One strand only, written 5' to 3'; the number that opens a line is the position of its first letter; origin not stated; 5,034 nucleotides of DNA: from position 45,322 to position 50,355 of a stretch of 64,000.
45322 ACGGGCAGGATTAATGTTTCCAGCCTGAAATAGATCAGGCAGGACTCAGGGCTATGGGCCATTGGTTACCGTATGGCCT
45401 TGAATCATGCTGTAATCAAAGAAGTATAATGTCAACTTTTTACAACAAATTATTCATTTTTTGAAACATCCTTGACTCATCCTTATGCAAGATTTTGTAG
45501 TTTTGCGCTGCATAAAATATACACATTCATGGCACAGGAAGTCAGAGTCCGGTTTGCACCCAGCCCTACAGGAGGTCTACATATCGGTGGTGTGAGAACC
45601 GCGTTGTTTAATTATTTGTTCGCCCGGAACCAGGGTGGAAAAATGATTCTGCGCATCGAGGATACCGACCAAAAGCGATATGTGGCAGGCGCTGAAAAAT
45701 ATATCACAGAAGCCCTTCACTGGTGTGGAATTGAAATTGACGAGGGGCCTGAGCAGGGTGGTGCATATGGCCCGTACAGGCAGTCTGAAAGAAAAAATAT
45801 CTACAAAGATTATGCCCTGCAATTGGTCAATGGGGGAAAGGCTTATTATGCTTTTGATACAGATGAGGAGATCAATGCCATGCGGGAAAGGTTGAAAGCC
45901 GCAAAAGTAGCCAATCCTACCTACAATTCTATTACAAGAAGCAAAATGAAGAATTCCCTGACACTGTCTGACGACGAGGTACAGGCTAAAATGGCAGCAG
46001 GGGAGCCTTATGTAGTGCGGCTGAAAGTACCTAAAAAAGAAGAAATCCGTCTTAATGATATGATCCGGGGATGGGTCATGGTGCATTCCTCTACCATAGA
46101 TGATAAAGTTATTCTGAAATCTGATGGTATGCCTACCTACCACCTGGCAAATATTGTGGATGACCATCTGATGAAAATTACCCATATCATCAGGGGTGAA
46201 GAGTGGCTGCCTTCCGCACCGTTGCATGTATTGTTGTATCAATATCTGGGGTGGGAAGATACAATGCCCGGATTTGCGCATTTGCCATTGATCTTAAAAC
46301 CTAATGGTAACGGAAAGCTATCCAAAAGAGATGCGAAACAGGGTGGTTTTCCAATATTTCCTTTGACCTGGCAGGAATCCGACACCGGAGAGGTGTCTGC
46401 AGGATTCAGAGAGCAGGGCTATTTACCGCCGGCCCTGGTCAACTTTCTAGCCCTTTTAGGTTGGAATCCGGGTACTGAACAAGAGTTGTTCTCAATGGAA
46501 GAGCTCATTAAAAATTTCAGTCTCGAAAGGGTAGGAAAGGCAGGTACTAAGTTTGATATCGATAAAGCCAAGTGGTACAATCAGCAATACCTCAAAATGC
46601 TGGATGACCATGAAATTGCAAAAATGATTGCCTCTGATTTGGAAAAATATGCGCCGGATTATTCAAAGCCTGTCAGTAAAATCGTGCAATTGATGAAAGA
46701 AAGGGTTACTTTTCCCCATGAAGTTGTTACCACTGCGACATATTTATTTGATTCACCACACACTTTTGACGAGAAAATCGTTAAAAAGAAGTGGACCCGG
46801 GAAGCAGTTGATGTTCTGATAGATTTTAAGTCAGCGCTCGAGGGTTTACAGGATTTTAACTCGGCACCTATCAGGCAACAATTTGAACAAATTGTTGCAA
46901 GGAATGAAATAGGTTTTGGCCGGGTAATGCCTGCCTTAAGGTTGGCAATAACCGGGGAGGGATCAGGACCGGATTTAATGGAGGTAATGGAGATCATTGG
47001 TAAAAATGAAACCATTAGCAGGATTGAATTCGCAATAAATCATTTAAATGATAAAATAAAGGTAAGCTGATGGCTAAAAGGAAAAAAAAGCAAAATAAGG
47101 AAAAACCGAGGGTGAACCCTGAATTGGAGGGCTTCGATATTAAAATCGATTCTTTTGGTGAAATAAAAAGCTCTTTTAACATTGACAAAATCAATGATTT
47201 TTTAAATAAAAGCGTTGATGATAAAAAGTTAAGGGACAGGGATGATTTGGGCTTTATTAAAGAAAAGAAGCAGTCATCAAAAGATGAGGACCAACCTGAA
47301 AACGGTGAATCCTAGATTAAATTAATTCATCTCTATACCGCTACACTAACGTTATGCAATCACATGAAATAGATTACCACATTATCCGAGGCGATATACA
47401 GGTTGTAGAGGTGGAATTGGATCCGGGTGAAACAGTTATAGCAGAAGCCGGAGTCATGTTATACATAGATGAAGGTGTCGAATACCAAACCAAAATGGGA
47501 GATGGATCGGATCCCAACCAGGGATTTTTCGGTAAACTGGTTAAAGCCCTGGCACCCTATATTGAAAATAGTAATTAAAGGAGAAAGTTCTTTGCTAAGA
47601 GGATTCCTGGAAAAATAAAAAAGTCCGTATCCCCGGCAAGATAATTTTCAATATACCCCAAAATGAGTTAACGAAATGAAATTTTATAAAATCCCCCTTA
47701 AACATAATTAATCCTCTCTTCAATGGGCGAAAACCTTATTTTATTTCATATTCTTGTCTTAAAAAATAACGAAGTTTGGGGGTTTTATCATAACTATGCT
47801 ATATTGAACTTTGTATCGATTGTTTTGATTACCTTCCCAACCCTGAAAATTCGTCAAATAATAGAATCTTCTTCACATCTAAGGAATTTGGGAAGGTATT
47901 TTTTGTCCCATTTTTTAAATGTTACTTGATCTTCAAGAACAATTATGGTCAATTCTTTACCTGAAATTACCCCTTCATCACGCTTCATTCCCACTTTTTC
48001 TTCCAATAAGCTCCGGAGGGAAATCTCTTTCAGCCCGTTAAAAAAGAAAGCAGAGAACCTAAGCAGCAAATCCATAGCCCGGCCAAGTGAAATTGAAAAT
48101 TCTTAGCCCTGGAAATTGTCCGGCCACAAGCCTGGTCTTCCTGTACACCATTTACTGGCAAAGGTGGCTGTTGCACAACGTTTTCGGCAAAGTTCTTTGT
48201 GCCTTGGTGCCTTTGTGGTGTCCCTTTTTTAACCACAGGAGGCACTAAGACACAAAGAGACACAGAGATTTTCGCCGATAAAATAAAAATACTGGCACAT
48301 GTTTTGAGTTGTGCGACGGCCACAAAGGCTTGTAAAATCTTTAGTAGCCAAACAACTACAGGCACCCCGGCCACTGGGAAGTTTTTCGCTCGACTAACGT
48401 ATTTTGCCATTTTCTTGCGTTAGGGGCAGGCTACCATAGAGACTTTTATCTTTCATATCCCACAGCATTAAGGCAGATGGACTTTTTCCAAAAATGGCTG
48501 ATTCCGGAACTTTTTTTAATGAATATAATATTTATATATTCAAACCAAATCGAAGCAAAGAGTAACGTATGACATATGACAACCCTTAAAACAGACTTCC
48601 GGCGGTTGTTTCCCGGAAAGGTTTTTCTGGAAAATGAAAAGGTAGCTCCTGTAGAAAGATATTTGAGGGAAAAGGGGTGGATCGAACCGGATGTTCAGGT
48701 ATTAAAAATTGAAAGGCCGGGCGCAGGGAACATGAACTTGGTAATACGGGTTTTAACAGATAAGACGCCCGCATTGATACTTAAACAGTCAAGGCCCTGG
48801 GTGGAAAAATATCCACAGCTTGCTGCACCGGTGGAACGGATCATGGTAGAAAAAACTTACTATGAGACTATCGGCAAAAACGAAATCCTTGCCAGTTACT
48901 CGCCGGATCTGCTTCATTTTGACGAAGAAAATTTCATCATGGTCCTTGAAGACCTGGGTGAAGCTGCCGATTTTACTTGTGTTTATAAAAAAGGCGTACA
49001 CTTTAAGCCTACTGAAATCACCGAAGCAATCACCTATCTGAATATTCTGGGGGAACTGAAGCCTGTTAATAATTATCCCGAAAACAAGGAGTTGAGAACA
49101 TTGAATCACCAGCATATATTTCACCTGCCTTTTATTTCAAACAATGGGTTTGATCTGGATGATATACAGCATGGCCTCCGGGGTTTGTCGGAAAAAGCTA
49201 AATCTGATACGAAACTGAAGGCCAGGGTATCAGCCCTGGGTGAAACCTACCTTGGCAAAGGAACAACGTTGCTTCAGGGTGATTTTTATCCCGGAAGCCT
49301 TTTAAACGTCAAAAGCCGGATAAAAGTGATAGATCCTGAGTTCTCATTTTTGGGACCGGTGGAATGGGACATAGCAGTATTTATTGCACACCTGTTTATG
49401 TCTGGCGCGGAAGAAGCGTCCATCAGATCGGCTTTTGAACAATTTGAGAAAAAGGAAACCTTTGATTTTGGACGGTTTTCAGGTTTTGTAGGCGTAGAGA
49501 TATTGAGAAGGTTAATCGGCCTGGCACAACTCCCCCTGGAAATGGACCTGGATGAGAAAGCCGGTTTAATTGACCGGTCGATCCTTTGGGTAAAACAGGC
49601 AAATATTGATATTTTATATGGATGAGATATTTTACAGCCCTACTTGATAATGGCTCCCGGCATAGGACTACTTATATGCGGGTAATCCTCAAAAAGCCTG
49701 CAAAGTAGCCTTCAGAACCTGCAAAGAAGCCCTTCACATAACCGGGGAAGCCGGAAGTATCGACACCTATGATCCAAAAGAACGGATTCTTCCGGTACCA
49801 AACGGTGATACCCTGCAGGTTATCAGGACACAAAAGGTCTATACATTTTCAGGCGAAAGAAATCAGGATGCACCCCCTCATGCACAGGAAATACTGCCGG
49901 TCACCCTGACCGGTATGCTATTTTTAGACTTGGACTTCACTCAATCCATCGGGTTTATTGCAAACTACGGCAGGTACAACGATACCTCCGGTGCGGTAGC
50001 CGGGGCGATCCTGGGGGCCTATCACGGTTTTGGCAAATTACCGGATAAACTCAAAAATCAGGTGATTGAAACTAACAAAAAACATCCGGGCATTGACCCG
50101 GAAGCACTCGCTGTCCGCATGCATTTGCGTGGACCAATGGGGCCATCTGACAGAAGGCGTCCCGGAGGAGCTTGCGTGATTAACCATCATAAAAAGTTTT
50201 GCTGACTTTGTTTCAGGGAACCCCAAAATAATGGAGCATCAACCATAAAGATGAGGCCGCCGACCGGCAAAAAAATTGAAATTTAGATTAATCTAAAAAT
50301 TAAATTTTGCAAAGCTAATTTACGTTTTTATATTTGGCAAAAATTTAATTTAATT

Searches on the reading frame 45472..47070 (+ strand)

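Call 8: search_protein_families(library=pfam, proteins=[window:45472-47070:+], max_evalue=0.001)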
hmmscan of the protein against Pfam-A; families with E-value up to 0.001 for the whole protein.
window:45472-47070:+ (532 aa): 2 families
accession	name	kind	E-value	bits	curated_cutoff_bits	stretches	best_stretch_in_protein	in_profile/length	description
PF00749.27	tRNA-synt_1c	-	1.5e-96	323.5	23.4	1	23-368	1-314/314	tRNA synthetases class I (E and Q), catalytic domain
PF19269.4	Anticodon_2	-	3.7e-31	108.9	23.6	1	389-522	5-141/141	Anticodon binding domain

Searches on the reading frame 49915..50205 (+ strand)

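Call 8: search_protein_families(library=pfam, proteins=[window:49915-50205:+], max_evalue=0.001)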
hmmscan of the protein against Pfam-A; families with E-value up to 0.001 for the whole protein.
window:49915-50205:+ (96 aa): 1 family
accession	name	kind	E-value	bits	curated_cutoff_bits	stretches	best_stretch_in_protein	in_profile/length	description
PF03747.19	ADP_ribosyl_GH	-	5.8e-09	36.5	26.2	1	7-44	249-286/287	ADP-ribosylglycohydrolase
